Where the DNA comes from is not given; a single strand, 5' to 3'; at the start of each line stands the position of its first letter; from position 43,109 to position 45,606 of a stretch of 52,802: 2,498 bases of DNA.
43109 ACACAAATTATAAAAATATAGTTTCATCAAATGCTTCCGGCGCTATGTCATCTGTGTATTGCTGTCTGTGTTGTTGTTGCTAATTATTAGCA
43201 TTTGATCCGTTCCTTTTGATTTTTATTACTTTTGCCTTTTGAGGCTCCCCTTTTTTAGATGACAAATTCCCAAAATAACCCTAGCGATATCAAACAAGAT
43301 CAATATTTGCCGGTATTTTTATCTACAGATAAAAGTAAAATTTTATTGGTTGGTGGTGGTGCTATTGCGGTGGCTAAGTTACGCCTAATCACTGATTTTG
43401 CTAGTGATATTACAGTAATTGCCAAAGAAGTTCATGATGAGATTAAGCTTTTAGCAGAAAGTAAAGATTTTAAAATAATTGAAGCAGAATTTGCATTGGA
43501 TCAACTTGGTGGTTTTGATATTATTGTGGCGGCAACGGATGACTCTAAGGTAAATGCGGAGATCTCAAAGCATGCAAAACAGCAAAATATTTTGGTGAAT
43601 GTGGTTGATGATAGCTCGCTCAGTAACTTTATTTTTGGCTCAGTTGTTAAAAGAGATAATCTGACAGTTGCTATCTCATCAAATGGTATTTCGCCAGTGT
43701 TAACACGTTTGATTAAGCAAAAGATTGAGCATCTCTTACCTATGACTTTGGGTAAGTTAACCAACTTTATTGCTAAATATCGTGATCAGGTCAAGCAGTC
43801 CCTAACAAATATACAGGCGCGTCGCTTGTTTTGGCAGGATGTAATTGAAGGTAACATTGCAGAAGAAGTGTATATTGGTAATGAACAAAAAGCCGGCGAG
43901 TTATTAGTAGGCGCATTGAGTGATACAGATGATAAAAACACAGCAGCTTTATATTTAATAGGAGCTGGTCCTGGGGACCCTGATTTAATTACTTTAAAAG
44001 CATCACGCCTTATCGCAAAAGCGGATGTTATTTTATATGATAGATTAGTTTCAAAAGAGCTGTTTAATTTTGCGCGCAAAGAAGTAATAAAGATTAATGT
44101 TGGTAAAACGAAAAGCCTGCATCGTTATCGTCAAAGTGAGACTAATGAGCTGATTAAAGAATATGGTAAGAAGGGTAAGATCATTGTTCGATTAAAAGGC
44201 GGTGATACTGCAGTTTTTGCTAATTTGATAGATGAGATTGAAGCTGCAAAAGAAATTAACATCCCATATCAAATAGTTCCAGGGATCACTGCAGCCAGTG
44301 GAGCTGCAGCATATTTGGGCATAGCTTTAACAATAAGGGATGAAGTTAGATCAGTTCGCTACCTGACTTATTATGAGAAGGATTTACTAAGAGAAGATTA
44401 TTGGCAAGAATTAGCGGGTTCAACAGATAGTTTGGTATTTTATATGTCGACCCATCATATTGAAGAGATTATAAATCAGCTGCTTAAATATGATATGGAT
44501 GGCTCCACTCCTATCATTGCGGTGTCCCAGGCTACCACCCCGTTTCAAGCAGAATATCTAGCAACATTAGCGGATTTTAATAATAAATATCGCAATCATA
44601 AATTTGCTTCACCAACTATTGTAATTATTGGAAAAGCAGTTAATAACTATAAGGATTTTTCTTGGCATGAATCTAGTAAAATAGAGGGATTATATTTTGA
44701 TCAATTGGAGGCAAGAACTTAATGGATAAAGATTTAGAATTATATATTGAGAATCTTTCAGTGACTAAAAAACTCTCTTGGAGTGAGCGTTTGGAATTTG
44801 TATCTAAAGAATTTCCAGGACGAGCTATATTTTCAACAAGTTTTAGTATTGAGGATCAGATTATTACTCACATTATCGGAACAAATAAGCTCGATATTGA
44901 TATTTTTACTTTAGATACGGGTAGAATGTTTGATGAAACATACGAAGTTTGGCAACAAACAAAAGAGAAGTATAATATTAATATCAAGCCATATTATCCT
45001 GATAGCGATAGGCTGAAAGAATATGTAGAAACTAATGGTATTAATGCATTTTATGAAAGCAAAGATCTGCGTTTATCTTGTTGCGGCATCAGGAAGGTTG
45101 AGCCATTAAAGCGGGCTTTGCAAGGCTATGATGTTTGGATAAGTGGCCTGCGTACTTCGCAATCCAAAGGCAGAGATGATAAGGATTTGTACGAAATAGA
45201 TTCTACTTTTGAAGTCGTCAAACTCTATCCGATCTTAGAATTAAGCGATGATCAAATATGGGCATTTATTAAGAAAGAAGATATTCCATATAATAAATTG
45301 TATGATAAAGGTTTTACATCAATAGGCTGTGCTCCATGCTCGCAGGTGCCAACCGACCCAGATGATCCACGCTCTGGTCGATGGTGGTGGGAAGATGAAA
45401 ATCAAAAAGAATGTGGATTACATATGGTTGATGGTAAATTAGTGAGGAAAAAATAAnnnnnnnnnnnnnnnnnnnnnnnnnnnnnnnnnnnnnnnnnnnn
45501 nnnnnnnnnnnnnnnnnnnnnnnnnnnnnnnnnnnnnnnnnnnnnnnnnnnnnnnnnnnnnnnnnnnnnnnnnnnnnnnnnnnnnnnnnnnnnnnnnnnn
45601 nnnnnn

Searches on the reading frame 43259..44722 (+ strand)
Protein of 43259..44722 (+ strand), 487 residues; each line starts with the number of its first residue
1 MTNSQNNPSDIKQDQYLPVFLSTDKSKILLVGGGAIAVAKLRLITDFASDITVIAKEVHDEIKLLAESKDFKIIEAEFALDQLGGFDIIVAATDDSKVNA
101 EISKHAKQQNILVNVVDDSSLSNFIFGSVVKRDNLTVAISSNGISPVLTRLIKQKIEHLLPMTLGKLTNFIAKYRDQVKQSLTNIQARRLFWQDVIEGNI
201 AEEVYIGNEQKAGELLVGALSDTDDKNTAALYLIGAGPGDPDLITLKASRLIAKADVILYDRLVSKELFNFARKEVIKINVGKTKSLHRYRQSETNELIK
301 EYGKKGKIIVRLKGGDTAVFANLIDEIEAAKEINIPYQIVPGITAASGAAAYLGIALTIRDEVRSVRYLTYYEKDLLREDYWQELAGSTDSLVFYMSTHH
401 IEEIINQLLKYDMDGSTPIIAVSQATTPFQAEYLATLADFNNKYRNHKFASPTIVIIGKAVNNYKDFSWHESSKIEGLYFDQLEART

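Call 4: search_protein_families(library=pfam, proteins=[window:43259-44722:+])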
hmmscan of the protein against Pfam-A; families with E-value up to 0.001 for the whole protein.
window:43259-44722:+ (487 aa): 4 families
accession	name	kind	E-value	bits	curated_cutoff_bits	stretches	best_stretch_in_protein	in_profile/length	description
PF00590.25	TP_methylase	-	9.8e-46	156.8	27.8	1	231-439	2-210/212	Tetrapyrrole (Corrin/Porphyrin) Methylases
PF13241.12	NAD_binding_7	-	2.2e-24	86.4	22.1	1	19-128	1-104/104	Putative NAD(P)-binding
PF10414.14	CysG_dimeriser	-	1.3e-14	54.1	23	1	164-218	2-56/58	Sirohaem synthase dimerisation region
PF14824.11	Sirohm_synth_M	-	5.3e-09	35.9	25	1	132-158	1-27/28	Sirohaem biosynthesis protein central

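Call 9: find_encoding_contigs(protein=window:43259-44722:+, flank=3000, max_places=6)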
Protein window:43259-44722:+ (487 aa): no gene with exactly this product is on record in the collection.

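Call 10: find_related_loci(query=window:43259-44719:+, collection=genome_contigs, flank=3000)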
Query window:43259-44719:+ (487 aa) in genome_contigs; peptide patterns used: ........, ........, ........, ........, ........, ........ (x = any residue, [..] = any of these).
106 stretches matched a pattern; 7 encode a relative of the query (tblastn E <= 1e-3); 7 distinct loci.
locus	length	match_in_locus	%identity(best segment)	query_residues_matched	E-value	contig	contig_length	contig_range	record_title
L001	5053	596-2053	82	1-486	0e+0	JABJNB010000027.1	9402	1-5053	MAG: Rickettsiales bacterium isolate SI075_bin151 k141_682326, whole genome shotgun sequence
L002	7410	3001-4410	46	16-486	4e-137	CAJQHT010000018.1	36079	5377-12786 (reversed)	MAG: uncultured Rickettsiales bacterium isolate 0.2_20180403_Bin_MAXBIN_175_1 genome assembly, contig: c_000000000904, w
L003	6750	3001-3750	47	233-480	6e-63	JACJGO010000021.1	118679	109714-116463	Flavisolibacter longurius strain BT320 5178.BT320.1_21_BT320.00021_5178.BT320.1, whole genome shotgun sequence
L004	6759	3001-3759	47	233-483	2e-62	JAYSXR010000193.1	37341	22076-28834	MAG: Chitinophagaceae bacterium isolate GFS_13257 GFS_13257_192, whole genome shotgun sequence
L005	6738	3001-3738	45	226-469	3e-67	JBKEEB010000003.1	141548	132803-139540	MAG: Niabella sp. isolate VLC_005 c_000002797186, whole genome shotgun sequence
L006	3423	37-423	42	355-483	4e-30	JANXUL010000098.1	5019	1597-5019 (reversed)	MAG: Bacteroidetes bacterium isolate 339R_metabat_47 339R_k141_1666156, whole genome shotgun sequence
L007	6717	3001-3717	47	233-469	7e-62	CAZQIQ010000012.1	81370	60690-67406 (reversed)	MAG TPA_asm: uncultured Chitinophagaceae bacterium isolate SRP344714_co1_347 genome assembly, contig: NODE_679_length_81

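Call 18: find_homologous_proteins(query=window:43259-44719:+, max_evalue=1e-60)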
Query window:43259-44719:+ (487 aa): 7380 proteins with E <= 1e-60 among 8000 candidates; the best 120 are listed.
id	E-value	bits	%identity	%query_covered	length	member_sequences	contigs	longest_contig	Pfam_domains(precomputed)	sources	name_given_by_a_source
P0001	0.0e+0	1056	100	100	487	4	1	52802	PF00590.26,PF13241.13,PF14824.12,PF10414.15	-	-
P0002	8.6e-260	880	82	100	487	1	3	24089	PF00590.26,PF13241.13,PF14824.12,PF10414.15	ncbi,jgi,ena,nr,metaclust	ncbi:MAG: uroporphyrinogen-III C-methyltransferase [Rickettsiales bacterium]|jgi:uroporphyrin-III C-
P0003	3.1e-220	750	70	100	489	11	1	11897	PF00590.26,PF13241.13,PF14824.12,PF10414.15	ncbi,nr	ncbi:siroheme synthase CysG [Rickettsiales bacterium]|nr:siroheme synthase CysG [Rickettsiales bacte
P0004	8.7e-195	666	63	98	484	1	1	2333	PF00590.26,PF13241.13,PF14824.12,PF10414.15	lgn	-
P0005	8.3e-181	620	60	98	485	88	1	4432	PF00590.26,PF13241.13,PF14824.12,PF10414.15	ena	-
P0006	8.7e-177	607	58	98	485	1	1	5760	PF00590.26,PF13241.13,PF14824.12,PF10414.15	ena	-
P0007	1.3e-176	606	94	63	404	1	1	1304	PF00590.26,PF13241.13,PF01035.27,PF14824.12,PF10414.15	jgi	-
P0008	2.6e-169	582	56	97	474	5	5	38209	PF00590.26,PF13241.13,PF14824.12,PF10414.15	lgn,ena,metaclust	metaclust:\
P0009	4.4e-166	571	56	97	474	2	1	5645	PF00590.26,PF13241.13,PF14824.12,PF10414.15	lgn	-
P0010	3.7e-165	568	56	97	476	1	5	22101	PF00590.26,PF13241.13,PF14824.12,PF10414.15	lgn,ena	-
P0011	1.2e-164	567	55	97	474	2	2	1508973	PF00590.26,PF13241.13,PF14824.12,PF10414.15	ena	-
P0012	1.6e-162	560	55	97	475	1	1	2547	PF00590.26,PF13241.13,PF14824.12,PF10414.15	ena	-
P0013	9.3e-159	547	53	97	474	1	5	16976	PF00590.26,PF13241.13,PF14824.12,PF10414.15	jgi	jgi:uroporphyrin-III C-methyltransferase/precorrin-2 dehydrogenase/sirohydrochlorin ferrochelatase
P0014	6.5e-149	515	51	97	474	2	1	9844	PF00590.26,PF13241.13,PF10414.15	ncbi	-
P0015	2.0e-148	513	51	96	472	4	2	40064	PF00590.26,PF13241.13,PF10414.15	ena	-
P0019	2.8e-145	503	50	97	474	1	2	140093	PF00590.26,PF13241.13,PF10414.15,PF01488.27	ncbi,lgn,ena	-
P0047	2.7e-137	476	48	96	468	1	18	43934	PF00590.26,PF13241.13,PF02254.25,PF10414.15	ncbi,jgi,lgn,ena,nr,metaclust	ncbi:MAG: uroporphyrinogen-III C-methyltransferase [Alphaproteobacteria bacterium RIFCSPLOWO2_01_FUL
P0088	1.2e-119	418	43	97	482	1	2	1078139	PF00590.26,PF13241.13,PF14824.12,PF10414.15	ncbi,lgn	-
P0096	1.8e-118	414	44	94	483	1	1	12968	PF00590.26,PF13241.13,PF14824.12,PF10414.15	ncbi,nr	ncbi:MAG: siroheme synthase CysG [Rickettsiales bacterium]|nr:siroheme synthase CysG [Rickettsiales 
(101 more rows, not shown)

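Call 22: find_related_loci(query=A2, collection=metagenome_contigs, flank=2500)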
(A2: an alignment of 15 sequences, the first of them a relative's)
Query A2 (487 aa) in metagenome_contigs; peptide patterns used: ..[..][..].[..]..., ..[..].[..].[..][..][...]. (x = any residue, [..] = any of these).
600 stretches matched a pattern (row limit reached: there are more); 567 encode a relative of the query (tblastn E <= 1e-3); the best 80 are kept; 80 distinct loci.
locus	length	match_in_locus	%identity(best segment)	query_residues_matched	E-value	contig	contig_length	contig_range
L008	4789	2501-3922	42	16-486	2e-124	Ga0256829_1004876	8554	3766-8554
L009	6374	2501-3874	42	16-473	9e-122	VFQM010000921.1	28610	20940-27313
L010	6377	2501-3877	40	16-474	7e-115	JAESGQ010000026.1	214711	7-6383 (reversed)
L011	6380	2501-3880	39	15-474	5e-113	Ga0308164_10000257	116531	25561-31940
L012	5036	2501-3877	39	16-474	5e-113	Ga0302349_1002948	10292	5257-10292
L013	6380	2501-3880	40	15-474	9e-113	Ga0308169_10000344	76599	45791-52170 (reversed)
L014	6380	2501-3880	40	15-474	1e-112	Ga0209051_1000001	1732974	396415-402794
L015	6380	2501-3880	40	15-474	2e-112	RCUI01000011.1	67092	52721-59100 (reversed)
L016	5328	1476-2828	40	16-469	2e-112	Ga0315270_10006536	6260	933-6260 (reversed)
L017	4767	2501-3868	39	17-469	5e-112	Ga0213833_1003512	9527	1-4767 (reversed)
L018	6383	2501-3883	39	16-476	9e-112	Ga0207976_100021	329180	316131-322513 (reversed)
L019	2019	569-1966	38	15-480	1e-118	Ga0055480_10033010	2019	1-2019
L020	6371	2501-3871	41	16-472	9e-111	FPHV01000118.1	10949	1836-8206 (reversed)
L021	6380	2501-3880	40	16-478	1e-110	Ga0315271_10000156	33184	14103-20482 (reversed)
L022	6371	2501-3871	40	16-474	2e-110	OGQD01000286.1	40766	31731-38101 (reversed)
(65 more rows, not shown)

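Call 24: find_encoding_contigs(protein=P0003, flank=2000, max_places=2)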
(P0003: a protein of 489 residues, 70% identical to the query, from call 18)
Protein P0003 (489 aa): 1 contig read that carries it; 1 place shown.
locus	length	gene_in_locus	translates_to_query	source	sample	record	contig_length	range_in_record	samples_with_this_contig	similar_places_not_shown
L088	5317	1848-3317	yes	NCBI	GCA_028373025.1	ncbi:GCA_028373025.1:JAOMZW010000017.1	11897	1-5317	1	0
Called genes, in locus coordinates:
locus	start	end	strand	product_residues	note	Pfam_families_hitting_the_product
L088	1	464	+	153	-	PF00120:Gln-synt_C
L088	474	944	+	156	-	PF00583:Acetyltransf_1, PF13673:Acetyltransf_10, PF13508:Acetyltransf_7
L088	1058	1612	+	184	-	PF02627:CMD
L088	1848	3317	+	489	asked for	PF13241:NAD_binding_7, PF14824:Sirohm_synth_M, PF10414:CysG_dimeriser, PF00590:TP_methylase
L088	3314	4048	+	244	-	PF01507:PAPS_reduct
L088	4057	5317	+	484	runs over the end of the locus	PF00258:Flavodoxin_1, PF00667:FAD_binding_1, PF00175:NAD_binding_1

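Call 25: find_encoding_contigs(protein=P0005, flank=2000, max_places=2)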
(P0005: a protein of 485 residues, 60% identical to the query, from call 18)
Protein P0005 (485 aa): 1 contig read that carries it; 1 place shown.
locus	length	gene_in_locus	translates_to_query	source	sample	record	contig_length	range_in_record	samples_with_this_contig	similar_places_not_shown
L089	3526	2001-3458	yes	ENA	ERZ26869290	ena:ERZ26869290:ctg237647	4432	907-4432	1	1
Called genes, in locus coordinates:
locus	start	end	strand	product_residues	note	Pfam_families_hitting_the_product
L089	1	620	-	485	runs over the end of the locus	PF13241:NAD_binding_7, PF14824:Sirohm_synth_M, PF10414:CysG_dimeriser, PF00590:TP_methylase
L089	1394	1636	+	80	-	PF04143:Sulf_transp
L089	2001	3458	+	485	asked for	PF13241:NAD_binding_7, PF14824:Sirohm_synth_M, PF10414:CysG_dimeriser, PF00590:TP_methylase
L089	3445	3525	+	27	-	?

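Call 26: find_encoding_contigs(protein=P0006, flank=2000, max_places=2)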
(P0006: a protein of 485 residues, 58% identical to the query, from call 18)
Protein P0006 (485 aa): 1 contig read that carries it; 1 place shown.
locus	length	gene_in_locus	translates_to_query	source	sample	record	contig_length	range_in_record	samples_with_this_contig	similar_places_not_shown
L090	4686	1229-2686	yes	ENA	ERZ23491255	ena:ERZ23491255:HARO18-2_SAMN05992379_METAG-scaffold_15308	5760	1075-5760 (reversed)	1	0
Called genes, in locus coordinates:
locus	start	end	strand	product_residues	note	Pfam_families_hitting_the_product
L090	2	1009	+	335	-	?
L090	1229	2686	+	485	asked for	PF13241:NAD_binding_7, PF14824:Sirohm_synth_M, PF10414:CysG_dimeriser, PF00590:TP_methylase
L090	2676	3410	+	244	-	PF01507:PAPS_reduct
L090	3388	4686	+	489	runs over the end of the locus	PF00258:Flavodoxin_1, PF00667:FAD_binding_1, PF00175:NAD_binding_1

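Call 27: find_encoding_contigs(protein=P0008, flank=2000, max_places=2)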
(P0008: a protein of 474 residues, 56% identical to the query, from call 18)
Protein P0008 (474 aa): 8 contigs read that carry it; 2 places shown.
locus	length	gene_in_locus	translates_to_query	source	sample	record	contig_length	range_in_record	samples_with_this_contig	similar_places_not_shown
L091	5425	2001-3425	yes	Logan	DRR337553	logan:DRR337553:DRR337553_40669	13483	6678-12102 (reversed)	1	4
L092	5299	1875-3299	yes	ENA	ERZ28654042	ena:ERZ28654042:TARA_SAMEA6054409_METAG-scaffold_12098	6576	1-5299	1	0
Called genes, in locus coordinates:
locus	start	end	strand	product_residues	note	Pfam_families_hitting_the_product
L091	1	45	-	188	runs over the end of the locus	-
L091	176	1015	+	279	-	PF07963:N_methyl (weak)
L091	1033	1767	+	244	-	PF07963:N_methyl (weak)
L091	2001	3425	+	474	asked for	PF13241:NAD_binding_7, PF14824:Sirohm_synth_M, PF10414:CysG_dimeriser, PF00590:TP_methylase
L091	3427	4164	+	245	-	PF01507:PAPS_reduct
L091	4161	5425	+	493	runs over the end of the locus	PF00258:Flavodoxin_1, PF00667:FAD_binding_1, PF00175:NAD_binding_1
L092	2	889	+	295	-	?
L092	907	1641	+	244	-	PF07963:N_methyl (weak)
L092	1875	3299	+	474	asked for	PF13241:NAD_binding_7, PF14824:Sirohm_synth_M, PF10414:CysG_dimeriser, PF00590:TP_methylase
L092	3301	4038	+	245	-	PF01507:PAPS_reduct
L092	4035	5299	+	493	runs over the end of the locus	PF00258:Flavodoxin_1, PF00667:FAD_binding_1, PF00175:NAD_binding_1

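Call 29: find_encoding_contigs(protein=P0011, flank=2000, max_places=1)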
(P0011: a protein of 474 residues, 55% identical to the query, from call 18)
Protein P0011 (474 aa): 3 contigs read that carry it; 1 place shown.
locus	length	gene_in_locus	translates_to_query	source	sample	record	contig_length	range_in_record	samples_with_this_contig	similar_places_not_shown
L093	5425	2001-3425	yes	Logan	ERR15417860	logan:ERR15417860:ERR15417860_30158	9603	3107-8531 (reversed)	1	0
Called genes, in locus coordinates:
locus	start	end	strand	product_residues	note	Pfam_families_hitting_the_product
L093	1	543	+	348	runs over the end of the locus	-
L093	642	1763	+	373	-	-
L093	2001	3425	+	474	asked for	PF13241:NAD_binding_7, PF14824:Sirohm_synth_M (weak), PF10414:CysG_dimeriser, PF00590:TP_methylase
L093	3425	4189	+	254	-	PF01507:PAPS_reduct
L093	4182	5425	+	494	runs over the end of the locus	PF00258:Flavodoxin_1, PF00667:FAD_binding_1, PF00175:NAD_binding_1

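Call 30: find_encoding_contigs(protein=P0013, flank=2000, max_places=1)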
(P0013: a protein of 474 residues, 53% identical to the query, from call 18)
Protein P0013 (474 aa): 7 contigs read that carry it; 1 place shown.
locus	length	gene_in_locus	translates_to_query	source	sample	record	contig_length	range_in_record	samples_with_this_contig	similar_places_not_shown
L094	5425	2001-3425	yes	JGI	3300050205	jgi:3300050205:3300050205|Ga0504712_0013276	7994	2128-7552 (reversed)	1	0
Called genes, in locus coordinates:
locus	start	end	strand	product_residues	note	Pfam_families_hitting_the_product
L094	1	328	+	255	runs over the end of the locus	?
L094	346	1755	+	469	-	PF00890:FAD_binding_2 (weak), PF01134:GIDA (weak), PF07992:Pyr_redox_2, PF12831:FAD_oxidored, PF13450:NAD_binding_8 (weak), PF13738:Pyr_redox_3 (weak), PF00070:Pyr_redox, PF02852:Pyr_redox_dim, +3 more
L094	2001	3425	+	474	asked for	PF13241:NAD_binding_7, PF14824:Sirohm_synth_M (weak), PF10414:CysG_dimeriser, PF00590:TP_methylase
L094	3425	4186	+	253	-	PF01507:PAPS_reduct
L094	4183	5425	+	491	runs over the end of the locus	PF00258:Flavodoxin_1, PF00667:FAD_binding_1, PF00175:NAD_binding_1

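Call 31: find_encoding_contigs(protein=P0015, flank=2000, max_places=1)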
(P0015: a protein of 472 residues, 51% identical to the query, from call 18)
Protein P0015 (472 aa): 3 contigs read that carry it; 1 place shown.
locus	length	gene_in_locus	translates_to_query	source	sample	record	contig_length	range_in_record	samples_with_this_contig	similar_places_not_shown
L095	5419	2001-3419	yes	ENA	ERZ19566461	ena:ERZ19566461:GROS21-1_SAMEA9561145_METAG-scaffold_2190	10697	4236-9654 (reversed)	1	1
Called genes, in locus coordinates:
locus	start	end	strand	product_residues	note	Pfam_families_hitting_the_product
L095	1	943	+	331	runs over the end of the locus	PF00268:Ribonuc_red_sm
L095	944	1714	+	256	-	PF13531:SBP_bac_11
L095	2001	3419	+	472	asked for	PF13241:NAD_binding_7, PF10414:CysG_dimeriser, PF00590:TP_methylase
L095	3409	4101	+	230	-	PF01507:PAPS_reduct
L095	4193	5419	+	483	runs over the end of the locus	PF00258:Flavodoxin_1, PF12724:Flavodoxin_5 (faint), PF00667:FAD_binding_1 (weak), PF00175:NAD_binding_1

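Call 32: find_encoding_contigs(protein=P0019, flank=2000, max_places=1)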
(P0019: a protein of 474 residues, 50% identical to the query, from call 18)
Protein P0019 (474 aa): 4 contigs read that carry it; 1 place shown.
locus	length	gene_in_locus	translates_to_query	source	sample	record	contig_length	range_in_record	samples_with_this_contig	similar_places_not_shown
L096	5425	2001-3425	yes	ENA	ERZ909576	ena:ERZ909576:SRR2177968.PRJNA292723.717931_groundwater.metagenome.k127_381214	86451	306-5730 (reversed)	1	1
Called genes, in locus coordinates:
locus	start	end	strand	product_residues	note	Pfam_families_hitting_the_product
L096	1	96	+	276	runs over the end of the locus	PF13230:GATase_4, PF13522:GATase_6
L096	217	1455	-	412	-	PF03235:GmrSD_N, PF01844:HNH, PF14279:HNH_5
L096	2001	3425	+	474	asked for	PF01488:Shikimate_DH (faint), PF13241:NAD_binding_7, PF10414:CysG_dimeriser, PF00590:TP_methylase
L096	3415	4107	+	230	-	PF01507:PAPS_reduct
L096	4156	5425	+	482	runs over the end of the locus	PF00258:Flavodoxin_1, PF12724:Flavodoxin_5 (weak), PF00667:FAD_binding_1, PF00175:NAD_binding_1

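Call 33: find_encoding_contigs(protein=P0047, flank=2000, max_places=1)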
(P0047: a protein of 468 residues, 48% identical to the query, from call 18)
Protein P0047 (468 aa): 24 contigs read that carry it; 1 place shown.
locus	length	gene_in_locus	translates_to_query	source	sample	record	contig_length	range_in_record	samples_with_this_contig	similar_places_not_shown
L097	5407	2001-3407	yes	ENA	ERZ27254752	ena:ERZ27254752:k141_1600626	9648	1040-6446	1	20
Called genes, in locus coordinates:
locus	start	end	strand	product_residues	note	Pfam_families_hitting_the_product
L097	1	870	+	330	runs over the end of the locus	PF00268:Ribonuc_red_sm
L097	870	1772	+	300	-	PF13531:SBP_bac_11, PF01547:SBP_bac_1 (faint)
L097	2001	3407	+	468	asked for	PF02254:TrkA_N (faint), PF13241:NAD_binding_7, PF10414:CysG_dimeriser, PF00590:TP_methylase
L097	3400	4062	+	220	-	PF01507:PAPS_reduct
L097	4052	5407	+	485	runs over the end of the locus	PF12724:Flavodoxin_5 (weak), PF00258:Flavodoxin_1, PF00667:FAD_binding_1, PF00175:NAD_binding_1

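Call 34: find_encoding_contigs(protein=P0088, flank=2000, max_places=1)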
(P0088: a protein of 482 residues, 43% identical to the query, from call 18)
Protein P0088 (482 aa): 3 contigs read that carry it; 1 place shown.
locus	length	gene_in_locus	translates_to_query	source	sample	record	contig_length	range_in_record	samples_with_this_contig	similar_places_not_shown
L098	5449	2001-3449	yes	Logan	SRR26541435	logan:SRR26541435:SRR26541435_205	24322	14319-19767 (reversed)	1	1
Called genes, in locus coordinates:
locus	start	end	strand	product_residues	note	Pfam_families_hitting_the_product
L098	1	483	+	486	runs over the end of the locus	PF01580:FtsK_SpoIIIE (faint), PF01935:DUF87, PF05872:HerA_C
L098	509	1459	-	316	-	PF00291:PALP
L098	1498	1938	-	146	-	PF02082:Rrf2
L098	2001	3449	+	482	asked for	PF13241:NAD_binding_7, PF14824:Sirohm_synth_M, PF10414:CysG_dimeriser, PF00590:TP_methylase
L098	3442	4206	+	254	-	PF01507:PAPS_reduct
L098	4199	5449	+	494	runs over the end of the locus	PF00258:Flavodoxin_1, PF00667:FAD_binding_1, PF00175:NAD_binding_1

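Call 59: find_encoding_contigs(protein=P0096, flank=2000, max_places=2)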
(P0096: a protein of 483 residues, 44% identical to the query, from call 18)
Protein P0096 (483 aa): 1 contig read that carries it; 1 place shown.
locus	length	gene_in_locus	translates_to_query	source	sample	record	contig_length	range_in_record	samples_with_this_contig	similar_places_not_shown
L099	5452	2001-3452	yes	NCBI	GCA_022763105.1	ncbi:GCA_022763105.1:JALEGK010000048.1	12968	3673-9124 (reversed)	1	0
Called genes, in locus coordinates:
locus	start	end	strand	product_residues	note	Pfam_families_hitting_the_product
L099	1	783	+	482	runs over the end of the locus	PF13522:GATase_6, PF13537:GATase_7, PF00156:Pribosyltran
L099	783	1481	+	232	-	PF00106:adh_short, PF01370:Epimerase (weak), PF08659:KR, PF13561:adh_short_C2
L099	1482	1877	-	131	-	PF02082:Rrf2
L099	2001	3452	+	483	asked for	PF13241:NAD_binding_7, PF14824:Sirohm_synth_M, PF10414:CysG_dimeriser, PF00590:TP_methylase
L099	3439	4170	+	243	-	PF01507:PAPS_reduct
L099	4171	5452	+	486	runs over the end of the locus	PF00258:Flavodoxin_1, PF00667:FAD_binding_1, PF00175:NAD_binding_1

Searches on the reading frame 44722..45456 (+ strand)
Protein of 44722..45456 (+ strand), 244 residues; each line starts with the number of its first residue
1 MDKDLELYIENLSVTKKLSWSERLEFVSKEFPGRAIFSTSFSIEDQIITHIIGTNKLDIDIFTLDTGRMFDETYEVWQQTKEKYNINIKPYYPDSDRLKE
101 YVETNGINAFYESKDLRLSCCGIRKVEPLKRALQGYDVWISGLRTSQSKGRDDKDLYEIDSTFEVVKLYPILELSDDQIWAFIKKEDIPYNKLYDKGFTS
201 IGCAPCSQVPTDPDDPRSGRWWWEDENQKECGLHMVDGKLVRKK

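Call 4: search_protein_families(library=pfam, proteins=[window:44722-45456:+])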
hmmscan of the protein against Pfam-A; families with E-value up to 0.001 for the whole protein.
window:44722-45456:+ (244 aa): 1 family
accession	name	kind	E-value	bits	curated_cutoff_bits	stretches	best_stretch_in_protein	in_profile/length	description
PF01507.26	PAPS_reduct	-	7.8e-44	150.2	22.5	1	36-208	3-174/175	Phosphoadenosine phosphosulfate reductase domain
